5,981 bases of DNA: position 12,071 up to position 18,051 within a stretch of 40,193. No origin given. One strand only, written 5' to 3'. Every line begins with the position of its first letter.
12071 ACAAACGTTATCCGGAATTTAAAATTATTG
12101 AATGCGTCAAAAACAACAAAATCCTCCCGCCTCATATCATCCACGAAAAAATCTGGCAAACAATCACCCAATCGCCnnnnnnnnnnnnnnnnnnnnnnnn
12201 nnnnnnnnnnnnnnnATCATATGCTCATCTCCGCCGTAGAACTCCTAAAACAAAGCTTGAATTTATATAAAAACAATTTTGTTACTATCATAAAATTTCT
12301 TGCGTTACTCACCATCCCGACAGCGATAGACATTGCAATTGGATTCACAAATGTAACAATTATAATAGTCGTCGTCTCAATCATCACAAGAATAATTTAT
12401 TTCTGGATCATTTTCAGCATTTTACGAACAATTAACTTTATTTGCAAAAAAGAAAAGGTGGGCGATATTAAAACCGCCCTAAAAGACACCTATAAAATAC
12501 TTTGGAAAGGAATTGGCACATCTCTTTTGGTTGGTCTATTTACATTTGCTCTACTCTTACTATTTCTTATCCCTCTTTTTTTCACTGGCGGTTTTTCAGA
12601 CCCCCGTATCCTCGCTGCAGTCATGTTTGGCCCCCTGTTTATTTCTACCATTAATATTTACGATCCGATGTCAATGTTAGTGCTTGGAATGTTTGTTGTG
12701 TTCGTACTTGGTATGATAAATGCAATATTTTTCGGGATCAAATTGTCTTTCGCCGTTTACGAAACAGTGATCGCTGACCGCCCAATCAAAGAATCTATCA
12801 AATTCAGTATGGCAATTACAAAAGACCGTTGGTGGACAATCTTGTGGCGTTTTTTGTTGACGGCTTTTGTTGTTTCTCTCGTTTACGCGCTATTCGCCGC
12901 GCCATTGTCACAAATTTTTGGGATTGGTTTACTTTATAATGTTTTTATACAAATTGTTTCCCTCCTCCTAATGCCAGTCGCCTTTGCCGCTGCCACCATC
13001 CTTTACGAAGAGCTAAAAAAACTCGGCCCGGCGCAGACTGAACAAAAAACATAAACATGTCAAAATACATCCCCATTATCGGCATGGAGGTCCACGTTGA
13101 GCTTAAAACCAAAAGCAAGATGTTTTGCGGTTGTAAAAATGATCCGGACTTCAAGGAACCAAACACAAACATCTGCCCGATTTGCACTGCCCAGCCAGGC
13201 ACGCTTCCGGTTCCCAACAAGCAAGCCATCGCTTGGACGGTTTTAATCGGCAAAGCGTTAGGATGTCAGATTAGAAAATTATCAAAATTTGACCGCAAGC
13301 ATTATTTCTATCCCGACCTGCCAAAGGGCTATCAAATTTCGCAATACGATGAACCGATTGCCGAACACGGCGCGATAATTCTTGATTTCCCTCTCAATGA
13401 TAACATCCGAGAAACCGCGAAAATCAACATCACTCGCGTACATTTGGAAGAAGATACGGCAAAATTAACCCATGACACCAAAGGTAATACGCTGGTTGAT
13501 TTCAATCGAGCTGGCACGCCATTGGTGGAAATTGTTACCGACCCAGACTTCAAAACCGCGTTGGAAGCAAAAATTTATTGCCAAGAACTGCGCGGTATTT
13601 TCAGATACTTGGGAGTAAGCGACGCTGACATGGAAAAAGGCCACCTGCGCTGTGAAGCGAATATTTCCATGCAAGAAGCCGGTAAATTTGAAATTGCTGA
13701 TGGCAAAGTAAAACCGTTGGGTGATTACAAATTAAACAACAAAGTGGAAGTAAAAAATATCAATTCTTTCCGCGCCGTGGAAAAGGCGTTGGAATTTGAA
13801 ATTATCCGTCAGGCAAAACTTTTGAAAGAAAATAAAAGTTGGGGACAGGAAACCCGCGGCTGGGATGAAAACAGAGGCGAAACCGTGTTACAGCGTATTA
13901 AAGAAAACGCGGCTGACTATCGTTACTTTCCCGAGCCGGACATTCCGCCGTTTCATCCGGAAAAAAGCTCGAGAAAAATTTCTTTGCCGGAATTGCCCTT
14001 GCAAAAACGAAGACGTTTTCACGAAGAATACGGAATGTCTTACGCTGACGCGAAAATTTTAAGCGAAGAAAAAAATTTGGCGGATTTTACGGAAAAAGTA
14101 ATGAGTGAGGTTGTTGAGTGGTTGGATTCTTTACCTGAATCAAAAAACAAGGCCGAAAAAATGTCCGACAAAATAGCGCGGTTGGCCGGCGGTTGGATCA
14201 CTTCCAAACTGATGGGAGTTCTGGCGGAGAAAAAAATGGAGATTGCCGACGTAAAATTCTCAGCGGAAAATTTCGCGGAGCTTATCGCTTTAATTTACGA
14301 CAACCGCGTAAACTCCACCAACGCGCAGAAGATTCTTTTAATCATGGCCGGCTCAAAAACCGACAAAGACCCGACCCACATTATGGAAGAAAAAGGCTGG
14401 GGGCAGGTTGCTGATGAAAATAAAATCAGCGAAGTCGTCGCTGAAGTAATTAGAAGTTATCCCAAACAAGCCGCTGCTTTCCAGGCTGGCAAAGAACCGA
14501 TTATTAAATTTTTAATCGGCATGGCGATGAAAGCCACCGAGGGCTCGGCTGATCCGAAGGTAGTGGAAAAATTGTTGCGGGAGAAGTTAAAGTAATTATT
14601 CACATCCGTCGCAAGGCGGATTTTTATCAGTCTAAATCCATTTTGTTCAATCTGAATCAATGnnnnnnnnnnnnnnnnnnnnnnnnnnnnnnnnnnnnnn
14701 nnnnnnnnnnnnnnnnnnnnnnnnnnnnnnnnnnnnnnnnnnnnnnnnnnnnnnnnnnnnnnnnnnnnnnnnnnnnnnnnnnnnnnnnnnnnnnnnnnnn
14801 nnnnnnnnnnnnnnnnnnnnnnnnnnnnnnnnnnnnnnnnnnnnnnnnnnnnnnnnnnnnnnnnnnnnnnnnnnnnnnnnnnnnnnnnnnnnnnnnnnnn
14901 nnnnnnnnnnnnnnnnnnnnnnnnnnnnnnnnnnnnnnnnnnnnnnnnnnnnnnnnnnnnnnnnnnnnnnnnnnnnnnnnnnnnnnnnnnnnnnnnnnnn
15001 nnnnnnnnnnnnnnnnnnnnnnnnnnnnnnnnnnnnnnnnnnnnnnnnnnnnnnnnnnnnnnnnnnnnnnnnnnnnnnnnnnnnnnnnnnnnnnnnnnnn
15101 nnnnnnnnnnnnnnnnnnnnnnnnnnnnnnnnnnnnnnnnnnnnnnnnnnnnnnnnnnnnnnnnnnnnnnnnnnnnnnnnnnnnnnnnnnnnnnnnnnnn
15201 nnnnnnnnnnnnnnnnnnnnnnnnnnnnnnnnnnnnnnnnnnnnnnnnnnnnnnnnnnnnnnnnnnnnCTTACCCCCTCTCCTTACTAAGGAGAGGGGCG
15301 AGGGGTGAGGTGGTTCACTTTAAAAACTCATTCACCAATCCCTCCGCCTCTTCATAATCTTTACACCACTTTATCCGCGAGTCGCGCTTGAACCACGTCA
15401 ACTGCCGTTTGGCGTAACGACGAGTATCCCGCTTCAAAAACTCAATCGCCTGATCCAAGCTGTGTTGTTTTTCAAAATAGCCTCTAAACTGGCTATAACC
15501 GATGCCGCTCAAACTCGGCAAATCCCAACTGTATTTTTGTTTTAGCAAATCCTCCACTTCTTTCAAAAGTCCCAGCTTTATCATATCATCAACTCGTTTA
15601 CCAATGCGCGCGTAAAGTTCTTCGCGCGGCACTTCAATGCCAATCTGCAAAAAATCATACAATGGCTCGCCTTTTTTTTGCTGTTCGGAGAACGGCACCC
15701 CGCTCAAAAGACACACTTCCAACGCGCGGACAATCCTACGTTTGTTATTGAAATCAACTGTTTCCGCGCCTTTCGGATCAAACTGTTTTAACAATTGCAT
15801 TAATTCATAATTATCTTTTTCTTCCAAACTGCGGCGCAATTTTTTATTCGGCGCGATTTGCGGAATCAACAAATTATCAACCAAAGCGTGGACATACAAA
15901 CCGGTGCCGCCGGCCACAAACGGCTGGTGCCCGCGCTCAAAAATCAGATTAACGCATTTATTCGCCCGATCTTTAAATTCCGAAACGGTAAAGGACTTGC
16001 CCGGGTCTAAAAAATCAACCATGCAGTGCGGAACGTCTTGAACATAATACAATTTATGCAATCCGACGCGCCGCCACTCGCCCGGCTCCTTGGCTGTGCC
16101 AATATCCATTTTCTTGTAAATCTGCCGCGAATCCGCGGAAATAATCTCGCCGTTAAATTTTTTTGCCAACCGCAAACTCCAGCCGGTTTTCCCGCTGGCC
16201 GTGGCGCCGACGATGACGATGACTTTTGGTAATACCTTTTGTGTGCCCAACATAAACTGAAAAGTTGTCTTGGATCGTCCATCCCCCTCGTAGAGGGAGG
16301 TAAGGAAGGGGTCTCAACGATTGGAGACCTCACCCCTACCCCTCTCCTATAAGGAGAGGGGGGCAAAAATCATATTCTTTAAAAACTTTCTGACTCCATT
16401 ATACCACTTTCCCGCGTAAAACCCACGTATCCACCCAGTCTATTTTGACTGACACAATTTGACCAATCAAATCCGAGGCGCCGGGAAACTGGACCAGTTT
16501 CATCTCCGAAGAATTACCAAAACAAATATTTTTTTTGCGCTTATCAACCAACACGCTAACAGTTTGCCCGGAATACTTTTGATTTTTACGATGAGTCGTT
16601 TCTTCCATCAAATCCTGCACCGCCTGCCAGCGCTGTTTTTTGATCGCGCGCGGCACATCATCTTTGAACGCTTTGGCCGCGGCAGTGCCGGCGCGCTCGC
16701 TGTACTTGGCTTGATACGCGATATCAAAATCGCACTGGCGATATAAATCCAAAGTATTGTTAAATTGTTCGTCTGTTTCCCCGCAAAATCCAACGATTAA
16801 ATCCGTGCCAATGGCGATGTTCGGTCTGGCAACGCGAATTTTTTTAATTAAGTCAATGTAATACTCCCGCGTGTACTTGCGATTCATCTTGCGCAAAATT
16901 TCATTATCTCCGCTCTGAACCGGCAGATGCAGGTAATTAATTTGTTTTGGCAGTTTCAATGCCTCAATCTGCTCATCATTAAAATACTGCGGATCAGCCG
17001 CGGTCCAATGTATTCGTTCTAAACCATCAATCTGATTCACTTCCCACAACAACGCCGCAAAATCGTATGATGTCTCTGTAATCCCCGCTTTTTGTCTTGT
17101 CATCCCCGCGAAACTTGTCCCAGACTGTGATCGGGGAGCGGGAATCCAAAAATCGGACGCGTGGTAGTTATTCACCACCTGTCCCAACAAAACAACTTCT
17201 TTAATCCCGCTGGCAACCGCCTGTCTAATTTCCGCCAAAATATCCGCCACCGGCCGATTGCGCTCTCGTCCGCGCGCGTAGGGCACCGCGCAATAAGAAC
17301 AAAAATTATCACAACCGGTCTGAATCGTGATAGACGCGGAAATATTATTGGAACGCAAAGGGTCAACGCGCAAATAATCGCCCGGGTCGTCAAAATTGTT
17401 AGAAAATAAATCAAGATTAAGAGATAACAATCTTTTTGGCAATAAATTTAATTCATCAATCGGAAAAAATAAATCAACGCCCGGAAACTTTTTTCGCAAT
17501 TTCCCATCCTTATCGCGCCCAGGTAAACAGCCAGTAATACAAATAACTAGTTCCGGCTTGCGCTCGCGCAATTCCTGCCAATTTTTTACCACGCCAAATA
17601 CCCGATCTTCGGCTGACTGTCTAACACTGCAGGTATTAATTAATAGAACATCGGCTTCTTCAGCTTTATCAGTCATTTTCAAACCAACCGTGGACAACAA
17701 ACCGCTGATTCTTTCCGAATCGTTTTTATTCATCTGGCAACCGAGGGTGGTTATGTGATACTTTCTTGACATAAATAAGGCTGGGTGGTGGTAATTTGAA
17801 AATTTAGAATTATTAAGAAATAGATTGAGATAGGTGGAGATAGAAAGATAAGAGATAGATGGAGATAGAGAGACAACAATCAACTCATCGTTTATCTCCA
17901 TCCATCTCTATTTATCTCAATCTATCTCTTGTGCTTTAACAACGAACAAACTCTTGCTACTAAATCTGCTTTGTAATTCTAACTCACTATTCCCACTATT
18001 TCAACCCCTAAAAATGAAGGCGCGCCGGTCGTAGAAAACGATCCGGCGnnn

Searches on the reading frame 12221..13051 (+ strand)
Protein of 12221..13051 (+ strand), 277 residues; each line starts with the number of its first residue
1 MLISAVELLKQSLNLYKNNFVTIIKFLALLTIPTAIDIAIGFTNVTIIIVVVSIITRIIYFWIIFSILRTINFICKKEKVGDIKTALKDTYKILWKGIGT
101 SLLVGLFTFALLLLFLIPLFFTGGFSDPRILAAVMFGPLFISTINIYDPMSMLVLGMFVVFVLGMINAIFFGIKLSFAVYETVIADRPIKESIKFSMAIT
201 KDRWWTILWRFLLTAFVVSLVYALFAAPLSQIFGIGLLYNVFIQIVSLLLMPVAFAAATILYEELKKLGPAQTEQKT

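Call 75: search_protein_families(library=pfam, proteins=[window:12221-13051:+], max_evalue=0.001)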
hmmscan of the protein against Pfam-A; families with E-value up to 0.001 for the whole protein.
window:12221-13051:+ (277 aa): 1 family
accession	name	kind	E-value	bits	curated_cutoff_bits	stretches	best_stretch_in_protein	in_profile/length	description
PF10110.14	GPDPase_memb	-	3.2e-05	23.2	29.6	1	45-260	66-265/321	Membrane domain of glycerophosphoryl diester phosphodiesterase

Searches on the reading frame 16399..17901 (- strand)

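Call 75: search_protein_families(library=pfam, proteins=[window:16399-17901:-], max_evalue=0.001)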
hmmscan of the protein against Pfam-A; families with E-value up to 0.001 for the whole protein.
window:16399-17901:- (500 aa): 3 families
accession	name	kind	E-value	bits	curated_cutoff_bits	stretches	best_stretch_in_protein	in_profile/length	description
PF04055.27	Radical_SAM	-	3.8e-27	95.9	29.5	1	191-386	1-165/166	Radical SAM superfamily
PF00919.26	UPF0004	-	1.5e-26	92.7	27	1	47-146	1-97/98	Uncharacterized protein family UPF0004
PF01938.26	TRAM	-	5.9e-08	32.9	21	1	441-500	1-61/61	TRAM domain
